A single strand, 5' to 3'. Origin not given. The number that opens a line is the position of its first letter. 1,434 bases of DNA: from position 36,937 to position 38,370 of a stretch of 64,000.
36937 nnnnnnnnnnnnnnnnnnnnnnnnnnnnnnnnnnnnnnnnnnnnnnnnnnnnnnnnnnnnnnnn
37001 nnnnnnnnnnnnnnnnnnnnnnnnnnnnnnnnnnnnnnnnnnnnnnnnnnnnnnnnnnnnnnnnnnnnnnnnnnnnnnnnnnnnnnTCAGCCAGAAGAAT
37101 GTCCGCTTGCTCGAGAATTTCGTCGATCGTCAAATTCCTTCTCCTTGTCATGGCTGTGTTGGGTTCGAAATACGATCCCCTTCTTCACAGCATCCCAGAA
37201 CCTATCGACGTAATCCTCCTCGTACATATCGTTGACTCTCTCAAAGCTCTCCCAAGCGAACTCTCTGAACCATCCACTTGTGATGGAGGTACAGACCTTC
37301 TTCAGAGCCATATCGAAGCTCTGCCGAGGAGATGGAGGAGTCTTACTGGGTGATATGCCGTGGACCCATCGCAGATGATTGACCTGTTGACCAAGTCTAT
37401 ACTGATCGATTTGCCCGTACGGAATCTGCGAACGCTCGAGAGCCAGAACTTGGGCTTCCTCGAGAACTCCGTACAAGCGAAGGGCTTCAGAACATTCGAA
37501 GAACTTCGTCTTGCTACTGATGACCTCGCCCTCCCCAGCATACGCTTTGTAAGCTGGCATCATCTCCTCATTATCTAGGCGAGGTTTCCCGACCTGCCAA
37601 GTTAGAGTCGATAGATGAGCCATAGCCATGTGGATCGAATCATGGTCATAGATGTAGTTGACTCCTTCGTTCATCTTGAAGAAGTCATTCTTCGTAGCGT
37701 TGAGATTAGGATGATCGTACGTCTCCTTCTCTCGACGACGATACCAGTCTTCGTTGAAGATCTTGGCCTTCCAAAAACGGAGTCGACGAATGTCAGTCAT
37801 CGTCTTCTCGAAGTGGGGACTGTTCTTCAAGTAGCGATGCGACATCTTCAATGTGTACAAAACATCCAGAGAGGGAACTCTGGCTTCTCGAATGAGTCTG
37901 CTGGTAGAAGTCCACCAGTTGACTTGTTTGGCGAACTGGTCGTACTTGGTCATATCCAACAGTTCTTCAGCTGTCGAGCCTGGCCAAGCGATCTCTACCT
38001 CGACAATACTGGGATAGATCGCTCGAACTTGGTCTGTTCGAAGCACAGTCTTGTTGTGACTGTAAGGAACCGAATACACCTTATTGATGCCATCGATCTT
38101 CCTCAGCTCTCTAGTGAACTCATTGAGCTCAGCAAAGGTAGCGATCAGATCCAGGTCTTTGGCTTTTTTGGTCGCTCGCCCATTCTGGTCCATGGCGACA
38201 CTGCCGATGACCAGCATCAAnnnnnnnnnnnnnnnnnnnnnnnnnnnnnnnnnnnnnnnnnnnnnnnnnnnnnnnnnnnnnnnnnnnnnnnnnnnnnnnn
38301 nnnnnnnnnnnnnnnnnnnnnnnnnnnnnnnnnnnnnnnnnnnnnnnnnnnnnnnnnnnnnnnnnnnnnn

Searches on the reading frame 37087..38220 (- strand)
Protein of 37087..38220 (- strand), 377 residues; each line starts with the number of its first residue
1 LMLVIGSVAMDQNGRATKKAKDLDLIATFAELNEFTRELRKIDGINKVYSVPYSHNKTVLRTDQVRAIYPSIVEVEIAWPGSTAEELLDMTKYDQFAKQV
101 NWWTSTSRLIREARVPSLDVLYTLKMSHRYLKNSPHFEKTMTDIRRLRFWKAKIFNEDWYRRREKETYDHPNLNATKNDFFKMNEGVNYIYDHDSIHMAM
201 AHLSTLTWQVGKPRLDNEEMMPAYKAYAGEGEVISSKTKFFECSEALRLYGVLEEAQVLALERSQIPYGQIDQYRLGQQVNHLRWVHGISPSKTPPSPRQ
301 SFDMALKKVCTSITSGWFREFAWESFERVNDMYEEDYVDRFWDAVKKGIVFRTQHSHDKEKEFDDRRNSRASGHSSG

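Call 55: search_protein_families(library=phrogs, proteins=[window:37087-38220:-], max_evalue=0.001)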
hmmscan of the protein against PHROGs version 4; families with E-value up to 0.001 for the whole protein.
window:37087-38220:- (377 aa): 2 families
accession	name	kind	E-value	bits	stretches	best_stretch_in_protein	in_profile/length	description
phrog_2141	-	unknown function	4.6e-86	290.3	2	1-271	1-254/318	-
phrog_6944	-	unknown function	2.2e-18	67.9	1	113-265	56-196/257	-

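Call 70: search_protein_families(library=pfam, proteins=[window:37087-38220:-], max_evalue=0.01)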
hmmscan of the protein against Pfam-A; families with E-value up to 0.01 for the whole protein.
window:37087-38220:- (377 aa): 2 families
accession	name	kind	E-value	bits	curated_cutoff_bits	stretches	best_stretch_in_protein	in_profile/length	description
PF23940.1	DUF7275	-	1.1e-52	179.1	27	2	120-270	1-139/188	Domain of unknown function (DUF7275)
PF23942.1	DUF7277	-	1.5e-10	42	27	1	2-90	1-86/87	Domain of unknown function (DUF7277)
